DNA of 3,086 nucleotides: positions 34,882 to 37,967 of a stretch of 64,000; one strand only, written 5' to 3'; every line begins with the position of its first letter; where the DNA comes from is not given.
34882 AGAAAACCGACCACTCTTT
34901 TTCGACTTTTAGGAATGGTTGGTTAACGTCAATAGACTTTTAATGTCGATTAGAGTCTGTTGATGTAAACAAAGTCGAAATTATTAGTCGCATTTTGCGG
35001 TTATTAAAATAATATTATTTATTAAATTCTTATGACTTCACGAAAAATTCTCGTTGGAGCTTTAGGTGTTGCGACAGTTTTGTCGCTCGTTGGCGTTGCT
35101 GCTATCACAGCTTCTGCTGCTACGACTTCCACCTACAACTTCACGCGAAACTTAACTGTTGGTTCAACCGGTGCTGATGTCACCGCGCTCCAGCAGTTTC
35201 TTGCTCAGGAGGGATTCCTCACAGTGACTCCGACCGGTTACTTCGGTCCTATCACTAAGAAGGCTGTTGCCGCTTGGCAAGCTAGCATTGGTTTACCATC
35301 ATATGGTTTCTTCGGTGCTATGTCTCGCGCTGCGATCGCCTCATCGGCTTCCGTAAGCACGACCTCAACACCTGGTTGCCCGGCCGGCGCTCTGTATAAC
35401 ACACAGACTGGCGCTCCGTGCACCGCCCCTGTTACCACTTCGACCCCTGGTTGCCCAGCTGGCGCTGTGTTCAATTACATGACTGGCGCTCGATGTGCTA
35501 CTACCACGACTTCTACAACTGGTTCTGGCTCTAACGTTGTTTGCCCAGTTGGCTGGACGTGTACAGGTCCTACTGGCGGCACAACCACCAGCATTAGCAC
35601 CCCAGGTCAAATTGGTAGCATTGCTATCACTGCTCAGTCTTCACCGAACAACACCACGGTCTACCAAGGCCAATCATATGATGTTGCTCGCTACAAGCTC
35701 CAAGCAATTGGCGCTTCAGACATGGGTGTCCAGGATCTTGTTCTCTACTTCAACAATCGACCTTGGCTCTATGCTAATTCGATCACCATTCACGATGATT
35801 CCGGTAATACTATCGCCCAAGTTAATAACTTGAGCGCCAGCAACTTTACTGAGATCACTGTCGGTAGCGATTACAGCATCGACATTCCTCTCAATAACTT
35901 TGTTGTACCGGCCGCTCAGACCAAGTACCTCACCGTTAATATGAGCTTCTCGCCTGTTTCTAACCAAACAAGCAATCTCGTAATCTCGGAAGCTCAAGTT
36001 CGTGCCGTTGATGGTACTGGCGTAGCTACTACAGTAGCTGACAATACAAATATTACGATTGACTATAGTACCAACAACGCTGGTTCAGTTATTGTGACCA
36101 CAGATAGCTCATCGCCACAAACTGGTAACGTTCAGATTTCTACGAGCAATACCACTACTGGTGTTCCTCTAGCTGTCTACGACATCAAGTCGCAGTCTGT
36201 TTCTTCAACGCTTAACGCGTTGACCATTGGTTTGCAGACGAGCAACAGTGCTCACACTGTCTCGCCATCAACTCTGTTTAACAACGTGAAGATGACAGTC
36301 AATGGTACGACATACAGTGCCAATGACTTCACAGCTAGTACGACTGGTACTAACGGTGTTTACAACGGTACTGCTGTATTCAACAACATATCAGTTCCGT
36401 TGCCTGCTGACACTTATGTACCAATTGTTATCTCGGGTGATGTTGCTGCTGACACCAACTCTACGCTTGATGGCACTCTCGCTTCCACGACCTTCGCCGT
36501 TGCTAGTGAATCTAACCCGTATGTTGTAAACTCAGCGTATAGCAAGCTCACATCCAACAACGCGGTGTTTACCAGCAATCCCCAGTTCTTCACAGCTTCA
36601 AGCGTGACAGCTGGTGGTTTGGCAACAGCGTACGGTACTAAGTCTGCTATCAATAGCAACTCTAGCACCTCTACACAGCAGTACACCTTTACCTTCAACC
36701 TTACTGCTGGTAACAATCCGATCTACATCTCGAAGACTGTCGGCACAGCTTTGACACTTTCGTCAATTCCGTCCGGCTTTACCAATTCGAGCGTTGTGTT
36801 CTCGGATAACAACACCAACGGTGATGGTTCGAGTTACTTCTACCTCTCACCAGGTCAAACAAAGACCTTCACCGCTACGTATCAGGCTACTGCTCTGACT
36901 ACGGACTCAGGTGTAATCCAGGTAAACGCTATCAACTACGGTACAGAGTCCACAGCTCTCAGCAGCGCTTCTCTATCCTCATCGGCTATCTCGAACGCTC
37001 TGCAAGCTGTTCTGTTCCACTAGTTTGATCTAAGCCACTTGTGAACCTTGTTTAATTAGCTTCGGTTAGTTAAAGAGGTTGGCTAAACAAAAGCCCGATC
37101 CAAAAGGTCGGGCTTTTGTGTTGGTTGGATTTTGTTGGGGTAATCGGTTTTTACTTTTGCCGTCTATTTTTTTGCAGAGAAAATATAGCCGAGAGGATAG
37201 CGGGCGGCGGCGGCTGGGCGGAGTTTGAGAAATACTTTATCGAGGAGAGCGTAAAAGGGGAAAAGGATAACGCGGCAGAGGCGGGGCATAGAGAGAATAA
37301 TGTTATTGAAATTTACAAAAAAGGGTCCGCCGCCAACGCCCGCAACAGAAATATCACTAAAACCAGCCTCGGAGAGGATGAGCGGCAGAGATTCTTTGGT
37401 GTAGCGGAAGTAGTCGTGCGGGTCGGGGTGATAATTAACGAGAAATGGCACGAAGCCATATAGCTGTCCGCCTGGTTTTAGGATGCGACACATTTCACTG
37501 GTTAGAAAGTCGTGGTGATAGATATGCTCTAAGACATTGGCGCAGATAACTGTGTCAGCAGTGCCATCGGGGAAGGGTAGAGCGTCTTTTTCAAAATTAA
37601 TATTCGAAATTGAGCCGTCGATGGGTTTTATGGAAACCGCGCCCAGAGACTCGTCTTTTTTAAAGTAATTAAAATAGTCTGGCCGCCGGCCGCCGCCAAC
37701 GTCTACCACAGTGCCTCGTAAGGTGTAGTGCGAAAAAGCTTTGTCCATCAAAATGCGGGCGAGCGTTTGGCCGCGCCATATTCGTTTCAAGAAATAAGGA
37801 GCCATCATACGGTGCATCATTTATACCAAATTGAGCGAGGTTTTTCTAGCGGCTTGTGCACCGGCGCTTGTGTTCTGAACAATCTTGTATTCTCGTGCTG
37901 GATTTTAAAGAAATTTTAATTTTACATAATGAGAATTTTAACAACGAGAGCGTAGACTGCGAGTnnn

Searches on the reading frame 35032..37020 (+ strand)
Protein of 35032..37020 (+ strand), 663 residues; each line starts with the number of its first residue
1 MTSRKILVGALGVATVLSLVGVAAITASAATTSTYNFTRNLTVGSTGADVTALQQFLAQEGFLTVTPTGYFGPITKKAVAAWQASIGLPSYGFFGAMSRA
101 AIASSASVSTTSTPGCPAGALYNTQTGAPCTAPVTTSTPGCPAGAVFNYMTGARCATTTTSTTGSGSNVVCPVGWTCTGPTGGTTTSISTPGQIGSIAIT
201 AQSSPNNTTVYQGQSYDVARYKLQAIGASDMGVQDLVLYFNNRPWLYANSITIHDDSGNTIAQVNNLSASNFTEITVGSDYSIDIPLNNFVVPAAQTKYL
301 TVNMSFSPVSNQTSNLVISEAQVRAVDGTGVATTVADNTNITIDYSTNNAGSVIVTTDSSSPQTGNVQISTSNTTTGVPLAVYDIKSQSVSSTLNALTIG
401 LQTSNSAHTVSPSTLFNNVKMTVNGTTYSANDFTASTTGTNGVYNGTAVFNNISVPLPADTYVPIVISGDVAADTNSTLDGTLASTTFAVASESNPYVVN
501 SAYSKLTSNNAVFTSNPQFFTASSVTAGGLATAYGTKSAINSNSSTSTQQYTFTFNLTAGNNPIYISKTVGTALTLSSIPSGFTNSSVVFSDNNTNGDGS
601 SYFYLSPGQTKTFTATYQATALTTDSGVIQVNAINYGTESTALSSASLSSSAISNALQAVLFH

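Call 18: search_protein_families(library=pfam, proteins=[window:35032-37020:+], max_evalue=0.001)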
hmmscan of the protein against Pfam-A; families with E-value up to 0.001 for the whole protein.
window:35032-37020:+ (663 aa): 1 family
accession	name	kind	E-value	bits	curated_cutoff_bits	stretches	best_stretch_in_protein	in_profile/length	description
PF01471.23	PG_binding_1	-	9.3e-11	42.2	23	1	46-89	1-44/57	Putative peptidoglycan binding domain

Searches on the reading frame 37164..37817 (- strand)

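Call 18: search_protein_families(library=pfam, proteins=[window:37164-37817:-], max_evalue=0.001)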
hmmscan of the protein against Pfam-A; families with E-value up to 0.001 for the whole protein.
window:37164-37817:- (217 aa): 5 families
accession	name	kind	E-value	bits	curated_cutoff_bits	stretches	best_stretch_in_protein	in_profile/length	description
PF08241.18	Methyltransf_11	-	1.4e-09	38.9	21.2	1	78-120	52-94/95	Methyltransferase domain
PF13489.12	Methyltransf_23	-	3.8e-07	30.4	27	1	33-123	22-118/164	Methyltransferase domain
PF13649.12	Methyltransf_25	-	5.5e-06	27.4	27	1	78-117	56-97/97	Methyltransferase domain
PF08242.18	Methyltransf_12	-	0.00018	22.6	30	1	69-119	47-98/98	Methyltransferase domain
PF01209.24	Ubie_methyltran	-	0.00027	20.8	20.1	1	74-147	104-177/233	ubiE/COQ5 methyltransferase family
